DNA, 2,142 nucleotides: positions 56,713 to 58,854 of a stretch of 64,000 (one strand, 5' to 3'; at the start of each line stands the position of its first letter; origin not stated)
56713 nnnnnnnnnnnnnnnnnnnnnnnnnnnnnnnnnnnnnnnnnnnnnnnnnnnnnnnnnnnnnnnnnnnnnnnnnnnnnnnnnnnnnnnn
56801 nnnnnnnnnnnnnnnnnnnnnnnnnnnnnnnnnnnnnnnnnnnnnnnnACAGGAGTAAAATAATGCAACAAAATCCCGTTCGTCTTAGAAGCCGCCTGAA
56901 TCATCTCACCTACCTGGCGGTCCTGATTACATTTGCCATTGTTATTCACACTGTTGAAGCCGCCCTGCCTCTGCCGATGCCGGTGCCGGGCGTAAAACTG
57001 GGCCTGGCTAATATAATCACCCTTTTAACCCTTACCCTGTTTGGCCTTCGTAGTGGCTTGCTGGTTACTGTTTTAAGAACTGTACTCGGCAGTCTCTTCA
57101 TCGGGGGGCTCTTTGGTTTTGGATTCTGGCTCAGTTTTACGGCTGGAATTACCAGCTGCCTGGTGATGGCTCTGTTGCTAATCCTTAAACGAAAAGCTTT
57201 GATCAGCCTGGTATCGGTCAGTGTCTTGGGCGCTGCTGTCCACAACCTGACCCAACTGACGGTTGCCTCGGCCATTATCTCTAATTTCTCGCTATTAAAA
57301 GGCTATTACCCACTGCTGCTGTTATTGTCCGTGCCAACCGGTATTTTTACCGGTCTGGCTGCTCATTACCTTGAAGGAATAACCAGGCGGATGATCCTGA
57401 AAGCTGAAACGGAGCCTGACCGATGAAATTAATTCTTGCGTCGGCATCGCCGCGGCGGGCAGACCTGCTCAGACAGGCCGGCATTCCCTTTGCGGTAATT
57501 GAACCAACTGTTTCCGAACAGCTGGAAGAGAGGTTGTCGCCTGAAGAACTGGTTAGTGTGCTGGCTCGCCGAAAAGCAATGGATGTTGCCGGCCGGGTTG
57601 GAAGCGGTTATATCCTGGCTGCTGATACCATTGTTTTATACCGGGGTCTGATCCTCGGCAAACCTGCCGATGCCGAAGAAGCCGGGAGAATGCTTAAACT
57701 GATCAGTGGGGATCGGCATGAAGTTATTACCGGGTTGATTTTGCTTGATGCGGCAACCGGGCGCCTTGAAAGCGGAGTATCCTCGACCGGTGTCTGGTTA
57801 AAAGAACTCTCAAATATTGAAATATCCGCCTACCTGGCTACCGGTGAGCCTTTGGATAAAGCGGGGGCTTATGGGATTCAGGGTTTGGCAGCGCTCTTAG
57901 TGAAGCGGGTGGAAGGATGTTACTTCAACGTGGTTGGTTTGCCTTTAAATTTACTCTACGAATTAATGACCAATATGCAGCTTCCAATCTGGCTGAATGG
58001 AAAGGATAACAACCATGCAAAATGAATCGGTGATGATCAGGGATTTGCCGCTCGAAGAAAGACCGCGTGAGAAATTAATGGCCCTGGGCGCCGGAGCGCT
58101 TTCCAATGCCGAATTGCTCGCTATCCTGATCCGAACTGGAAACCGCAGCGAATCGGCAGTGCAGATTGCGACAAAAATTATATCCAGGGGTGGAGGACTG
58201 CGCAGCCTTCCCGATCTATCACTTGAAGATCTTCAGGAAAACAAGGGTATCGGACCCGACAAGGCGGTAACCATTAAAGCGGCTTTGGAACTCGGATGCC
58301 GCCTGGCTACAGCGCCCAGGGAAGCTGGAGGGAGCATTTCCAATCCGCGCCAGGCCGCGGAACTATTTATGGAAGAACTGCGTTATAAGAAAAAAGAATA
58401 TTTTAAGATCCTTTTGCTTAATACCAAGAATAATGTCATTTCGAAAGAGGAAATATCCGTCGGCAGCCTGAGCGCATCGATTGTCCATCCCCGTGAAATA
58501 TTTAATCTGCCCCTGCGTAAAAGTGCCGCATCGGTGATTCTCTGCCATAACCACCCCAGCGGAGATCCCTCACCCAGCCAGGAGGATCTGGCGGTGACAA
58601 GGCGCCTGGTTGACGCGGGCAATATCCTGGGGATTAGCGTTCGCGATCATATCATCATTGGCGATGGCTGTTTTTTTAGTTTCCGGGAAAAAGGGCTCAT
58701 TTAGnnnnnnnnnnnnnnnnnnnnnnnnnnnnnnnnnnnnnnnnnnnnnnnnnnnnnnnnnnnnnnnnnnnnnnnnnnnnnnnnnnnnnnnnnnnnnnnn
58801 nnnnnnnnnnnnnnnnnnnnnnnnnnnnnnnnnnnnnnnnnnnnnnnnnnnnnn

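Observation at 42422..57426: Rnf complex operon directly followed by a hydrogenase-less Mbh-type Mrp antiporter module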

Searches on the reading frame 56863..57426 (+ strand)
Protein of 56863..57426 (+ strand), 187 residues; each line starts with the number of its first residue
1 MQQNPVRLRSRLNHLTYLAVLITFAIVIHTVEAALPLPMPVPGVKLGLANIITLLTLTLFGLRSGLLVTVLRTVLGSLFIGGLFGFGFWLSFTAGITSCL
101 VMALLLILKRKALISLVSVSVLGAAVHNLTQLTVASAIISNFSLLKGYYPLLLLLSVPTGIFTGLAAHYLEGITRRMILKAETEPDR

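Call 4: search_protein_families(library=pfam, proteins=[window:56863-57426:+], max_evalue=0.01)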
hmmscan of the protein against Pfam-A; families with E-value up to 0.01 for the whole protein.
window:56863-57426:+ (187 aa): 2 families
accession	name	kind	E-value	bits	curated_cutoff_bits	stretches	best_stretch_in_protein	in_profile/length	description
PF07456.16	Hpre_diP_synt_I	-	6.8e-40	136.9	30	1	21-170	1-147/147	Heptaprenyl diphosphate synthase component I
PF12822.12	ECF_trnsprt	-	5.1e-06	27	30.7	1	14-166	2-160/169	ECF transporter, substrate-specific component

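Call 61: search_protein_families(library=ncbifam, proteins=[window:56863-57426:+], max_evalue=1e-10)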
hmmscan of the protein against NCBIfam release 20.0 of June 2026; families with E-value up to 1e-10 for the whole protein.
window:56863-57426:+ (187 aa): 0 families

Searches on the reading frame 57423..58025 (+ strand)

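Call 4: search_protein_families(library=pfam, proteins=[window:57423-58025:+], max_evalue=0.01)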
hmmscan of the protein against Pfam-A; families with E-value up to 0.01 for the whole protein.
window:57423-58025:+ (200 aa): 1 family
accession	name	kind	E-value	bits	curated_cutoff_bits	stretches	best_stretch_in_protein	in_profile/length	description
PF02545.19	Maf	-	1.4e-59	201.3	27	1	2-184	1-186/187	Maf-like protein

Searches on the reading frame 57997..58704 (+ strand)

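Call 7: search_protein_families(library=pfam, proteins=[window:57997-58704:+], max_evalue=0.01)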
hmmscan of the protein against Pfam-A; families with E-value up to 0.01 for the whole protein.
window:57997-58704:+ (235 aa): 3 families
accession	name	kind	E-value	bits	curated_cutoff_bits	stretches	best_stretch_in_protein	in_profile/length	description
PF04002.20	RadC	-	1.1e-46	158.1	22.1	1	114-234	1-121/121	RadC-like JAB domain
PF20582.4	UPF0758_N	-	3.8e-28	97.8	27.1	1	14-91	1-77/77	UPF0758 N-terminal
PF14464.11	Prok-JAB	-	0.00026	21.3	25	1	104-205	14-94/114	Prokaryotic homologs of the JAB domain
